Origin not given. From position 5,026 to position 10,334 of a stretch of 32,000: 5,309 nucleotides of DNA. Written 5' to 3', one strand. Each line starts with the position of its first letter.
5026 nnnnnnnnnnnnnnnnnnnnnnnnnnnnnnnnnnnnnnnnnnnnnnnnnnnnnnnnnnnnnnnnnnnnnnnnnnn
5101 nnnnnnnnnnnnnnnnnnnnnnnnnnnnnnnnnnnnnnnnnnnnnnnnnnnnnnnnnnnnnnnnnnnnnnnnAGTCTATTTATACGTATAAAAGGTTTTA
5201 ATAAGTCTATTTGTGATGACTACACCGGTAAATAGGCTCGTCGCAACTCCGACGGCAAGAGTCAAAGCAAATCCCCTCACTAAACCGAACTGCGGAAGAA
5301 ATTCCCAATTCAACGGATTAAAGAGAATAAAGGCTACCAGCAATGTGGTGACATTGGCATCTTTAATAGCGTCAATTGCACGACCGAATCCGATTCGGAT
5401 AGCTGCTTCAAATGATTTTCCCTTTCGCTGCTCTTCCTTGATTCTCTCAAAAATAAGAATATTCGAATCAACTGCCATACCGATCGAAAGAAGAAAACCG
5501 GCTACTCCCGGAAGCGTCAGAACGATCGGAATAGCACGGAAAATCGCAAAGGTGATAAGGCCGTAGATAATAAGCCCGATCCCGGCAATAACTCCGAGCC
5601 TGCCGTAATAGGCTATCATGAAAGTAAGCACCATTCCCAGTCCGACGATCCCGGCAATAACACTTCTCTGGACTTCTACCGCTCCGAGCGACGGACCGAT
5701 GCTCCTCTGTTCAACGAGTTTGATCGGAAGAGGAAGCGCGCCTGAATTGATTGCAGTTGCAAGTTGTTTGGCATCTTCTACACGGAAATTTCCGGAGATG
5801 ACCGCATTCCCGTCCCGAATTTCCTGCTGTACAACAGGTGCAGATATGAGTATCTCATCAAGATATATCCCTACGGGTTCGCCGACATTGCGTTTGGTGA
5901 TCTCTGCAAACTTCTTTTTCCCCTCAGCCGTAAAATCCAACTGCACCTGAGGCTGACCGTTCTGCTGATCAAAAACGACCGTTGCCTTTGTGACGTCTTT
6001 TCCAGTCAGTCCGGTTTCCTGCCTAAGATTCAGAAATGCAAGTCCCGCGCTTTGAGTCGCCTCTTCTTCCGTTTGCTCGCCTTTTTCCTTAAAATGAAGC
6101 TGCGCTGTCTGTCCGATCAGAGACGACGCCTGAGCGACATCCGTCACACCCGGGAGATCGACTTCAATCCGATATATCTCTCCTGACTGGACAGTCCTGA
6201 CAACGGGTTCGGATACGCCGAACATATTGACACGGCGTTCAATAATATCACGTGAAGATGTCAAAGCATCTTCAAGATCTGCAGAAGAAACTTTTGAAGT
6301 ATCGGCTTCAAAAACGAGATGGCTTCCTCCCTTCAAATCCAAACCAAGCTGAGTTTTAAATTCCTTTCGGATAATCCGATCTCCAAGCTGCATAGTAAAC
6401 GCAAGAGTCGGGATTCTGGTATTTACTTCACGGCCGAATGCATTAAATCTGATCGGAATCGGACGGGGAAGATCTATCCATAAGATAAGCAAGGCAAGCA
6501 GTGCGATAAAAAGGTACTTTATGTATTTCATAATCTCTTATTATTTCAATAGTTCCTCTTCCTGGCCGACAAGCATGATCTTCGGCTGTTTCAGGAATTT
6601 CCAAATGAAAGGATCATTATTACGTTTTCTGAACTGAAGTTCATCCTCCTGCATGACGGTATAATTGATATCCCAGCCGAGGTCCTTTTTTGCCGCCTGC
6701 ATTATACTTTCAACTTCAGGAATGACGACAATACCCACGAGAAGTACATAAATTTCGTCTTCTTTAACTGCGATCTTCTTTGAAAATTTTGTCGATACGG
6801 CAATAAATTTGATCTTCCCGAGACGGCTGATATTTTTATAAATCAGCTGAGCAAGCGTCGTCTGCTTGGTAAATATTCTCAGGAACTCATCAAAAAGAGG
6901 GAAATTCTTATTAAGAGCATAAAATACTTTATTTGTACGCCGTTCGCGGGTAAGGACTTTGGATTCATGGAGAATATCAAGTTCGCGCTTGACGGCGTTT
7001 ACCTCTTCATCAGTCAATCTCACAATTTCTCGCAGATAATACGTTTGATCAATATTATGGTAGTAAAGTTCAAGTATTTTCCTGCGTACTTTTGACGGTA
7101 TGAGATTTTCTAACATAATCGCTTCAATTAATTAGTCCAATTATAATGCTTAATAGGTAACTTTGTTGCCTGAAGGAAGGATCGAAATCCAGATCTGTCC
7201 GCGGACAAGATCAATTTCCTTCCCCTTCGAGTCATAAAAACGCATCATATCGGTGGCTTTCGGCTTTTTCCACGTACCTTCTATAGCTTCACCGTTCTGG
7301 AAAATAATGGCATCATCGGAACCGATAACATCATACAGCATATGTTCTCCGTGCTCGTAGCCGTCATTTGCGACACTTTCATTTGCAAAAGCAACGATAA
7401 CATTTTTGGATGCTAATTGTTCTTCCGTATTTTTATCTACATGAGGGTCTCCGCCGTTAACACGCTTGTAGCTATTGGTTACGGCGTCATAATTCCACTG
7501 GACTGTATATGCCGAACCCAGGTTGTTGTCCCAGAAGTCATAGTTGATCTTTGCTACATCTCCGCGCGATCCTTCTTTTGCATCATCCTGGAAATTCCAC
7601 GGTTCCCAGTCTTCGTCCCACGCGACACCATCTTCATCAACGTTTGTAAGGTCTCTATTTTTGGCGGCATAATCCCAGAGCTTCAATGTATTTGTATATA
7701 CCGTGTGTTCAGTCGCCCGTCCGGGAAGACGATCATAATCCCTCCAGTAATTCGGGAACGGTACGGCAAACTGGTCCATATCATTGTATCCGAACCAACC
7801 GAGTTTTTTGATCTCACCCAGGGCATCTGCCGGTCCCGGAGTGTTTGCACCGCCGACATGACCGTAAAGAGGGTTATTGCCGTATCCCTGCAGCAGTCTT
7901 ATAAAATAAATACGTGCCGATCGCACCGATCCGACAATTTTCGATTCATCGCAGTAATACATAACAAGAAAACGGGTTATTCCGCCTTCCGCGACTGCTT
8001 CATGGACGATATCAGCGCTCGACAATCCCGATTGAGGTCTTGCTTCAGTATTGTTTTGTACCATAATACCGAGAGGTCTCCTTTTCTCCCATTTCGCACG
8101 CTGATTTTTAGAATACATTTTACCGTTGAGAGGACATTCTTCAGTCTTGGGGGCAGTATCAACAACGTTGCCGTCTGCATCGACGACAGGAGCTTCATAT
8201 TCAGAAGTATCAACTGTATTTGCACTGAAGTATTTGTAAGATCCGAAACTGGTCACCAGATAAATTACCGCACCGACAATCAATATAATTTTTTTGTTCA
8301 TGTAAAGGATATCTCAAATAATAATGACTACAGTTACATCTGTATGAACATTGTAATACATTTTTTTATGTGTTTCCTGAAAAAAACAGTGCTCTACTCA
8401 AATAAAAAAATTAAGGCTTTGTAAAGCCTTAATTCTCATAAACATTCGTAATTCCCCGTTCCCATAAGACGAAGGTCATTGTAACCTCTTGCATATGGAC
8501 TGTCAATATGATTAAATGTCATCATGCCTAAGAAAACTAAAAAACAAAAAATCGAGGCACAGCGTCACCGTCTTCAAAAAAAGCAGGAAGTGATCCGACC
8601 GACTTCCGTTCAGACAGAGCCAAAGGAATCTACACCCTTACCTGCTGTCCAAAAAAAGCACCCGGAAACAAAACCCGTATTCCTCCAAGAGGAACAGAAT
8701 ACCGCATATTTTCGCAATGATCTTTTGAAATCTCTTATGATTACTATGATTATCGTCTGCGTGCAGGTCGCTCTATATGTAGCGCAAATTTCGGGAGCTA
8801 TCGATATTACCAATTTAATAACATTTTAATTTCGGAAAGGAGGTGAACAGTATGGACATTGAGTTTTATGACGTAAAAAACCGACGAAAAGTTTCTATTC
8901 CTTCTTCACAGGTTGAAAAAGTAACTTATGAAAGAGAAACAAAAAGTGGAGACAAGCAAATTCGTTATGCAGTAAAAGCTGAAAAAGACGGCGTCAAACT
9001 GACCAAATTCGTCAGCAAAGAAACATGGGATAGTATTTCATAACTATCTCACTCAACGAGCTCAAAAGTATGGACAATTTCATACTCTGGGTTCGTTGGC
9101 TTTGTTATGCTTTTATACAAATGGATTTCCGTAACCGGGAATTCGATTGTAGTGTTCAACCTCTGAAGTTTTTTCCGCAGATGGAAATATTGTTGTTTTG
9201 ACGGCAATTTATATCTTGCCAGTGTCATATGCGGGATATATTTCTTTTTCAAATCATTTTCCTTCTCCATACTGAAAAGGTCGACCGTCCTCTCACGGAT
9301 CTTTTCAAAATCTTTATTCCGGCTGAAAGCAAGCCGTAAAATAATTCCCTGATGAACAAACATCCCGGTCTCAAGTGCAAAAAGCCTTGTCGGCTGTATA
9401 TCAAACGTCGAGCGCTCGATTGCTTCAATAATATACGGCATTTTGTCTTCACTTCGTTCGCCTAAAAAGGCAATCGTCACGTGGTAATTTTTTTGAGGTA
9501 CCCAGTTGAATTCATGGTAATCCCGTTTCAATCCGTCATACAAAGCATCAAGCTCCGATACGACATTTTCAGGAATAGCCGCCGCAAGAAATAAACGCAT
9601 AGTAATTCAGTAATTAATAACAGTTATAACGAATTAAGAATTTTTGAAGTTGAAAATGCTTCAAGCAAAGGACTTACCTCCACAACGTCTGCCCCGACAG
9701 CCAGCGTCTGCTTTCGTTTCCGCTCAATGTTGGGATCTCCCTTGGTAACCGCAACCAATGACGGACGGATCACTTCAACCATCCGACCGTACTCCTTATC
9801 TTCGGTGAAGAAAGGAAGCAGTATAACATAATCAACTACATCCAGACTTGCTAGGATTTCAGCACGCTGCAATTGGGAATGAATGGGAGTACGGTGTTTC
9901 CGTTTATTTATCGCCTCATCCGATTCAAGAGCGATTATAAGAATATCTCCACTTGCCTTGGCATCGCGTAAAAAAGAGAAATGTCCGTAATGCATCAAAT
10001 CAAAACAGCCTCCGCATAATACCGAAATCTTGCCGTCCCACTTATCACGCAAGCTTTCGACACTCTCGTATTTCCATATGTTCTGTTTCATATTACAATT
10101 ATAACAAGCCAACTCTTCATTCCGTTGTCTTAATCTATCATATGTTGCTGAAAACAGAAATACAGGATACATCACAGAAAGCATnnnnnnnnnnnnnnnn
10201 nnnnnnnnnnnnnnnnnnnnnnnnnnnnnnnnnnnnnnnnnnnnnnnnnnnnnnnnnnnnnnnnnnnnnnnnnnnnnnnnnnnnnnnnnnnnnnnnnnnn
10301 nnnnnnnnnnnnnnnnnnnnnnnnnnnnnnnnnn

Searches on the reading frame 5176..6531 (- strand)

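Call 72: search_protein_families(library=pfam, proteins=[window:5176-6531:-], max_evalue=0.001)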
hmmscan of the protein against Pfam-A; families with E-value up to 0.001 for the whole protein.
window:5176-6531:- (451 aa): 5 families
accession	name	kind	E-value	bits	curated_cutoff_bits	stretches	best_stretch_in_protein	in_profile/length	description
PF22599.2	SecDF_P1_head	-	3.3e-32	111.2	27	1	167-267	13-113/114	SecDF, P1 head subdomain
PF21760.3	SecD_1st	-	2.1e-17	62.7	27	1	92-149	3-57/60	Protein translocase subunit SecDF, P1 domain, N-terminal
PF02355.23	SecD_SecF_C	-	7e-11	42.3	20.5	1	272-447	15-186/189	Protein export membrane protein SecD/SecF, C-terminal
PF03176.21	MMPL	-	2.9e-05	23.6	20.5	1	289-436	165-297/333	MMPL family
PF07549.19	Sec_GG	-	0.00022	21.1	20.3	1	61-79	9-27/28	SecD/SecF GG Motif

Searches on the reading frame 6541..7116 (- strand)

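Call 72: search_protein_families(library=pfam, proteins=[window:6541-7116:-], max_evalue=0.001)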
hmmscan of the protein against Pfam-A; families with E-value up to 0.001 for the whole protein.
window:6541-7116:- (191 aa): 0 families

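Call 100: search_protein_families(library=pfam, proteins=[window:6541-7116:-], max_evalue=0.1)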
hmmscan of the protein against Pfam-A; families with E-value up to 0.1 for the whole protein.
window:6541-7116:- (191 aa): 2 families
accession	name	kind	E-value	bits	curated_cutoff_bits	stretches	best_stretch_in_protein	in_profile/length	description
PF07381.18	EarA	-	0.0083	16.4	22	1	3-42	3-42/90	EarA-like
PF24033.1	DUF7342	-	0.04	14.3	31.6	1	35-86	27-78/150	Family of unknown function (DUF7342)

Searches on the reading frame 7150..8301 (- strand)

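Call 72: search_protein_families(library=pfam, proteins=[window:7150-8301:-], max_evalue=0.001)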
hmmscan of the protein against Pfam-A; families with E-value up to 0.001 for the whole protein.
window:7150-8301:- (383 aa): 2 families
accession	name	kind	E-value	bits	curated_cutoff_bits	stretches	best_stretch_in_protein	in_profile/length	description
PF11258.13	DUF3048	-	7.3e-31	107.8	25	1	70-215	10-145/148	Protein of unknown function (DUF3048) N-terminal domain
PF17479.7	DUF3048_C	-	5.8e-29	101.2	25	1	265-372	9-114/114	Protein of unknown function (DUF3048) C-terminal domain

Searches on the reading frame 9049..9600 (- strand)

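Call 72: search_protein_families(library=pfam, proteins=[window:9049-9600:-], max_evalue=0.001)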
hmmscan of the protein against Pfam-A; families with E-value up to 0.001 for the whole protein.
window:9049-9600:- (183 aa): 2 families
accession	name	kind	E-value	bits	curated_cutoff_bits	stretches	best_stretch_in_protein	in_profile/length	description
PF02834.22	LigT_PEase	-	7.6e-17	61.7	23.3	2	9-73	3-69/87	LigT like Phosphoesterase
PF13563.12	2_5_RNA_ligase2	-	6.8e-11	42.9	27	1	29-163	16-147/152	2'-5' RNA ligase superfamily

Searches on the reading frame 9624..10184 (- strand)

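Call 72: search_protein_families(library=pfam, proteins=[window:9624-10184:-], max_evalue=0.001)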
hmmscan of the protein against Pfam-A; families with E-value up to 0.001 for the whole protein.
window:9624-10184:- (186 aa): 2 families
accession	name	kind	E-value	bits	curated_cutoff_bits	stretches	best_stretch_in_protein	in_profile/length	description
PF01467.32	CTP_transf_like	-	1.2e-12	48.6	21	1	56-168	1-91/133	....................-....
PF06574.18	FAD_syn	-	0.00083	19.6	27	0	54-127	8-87/158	FAD synthetase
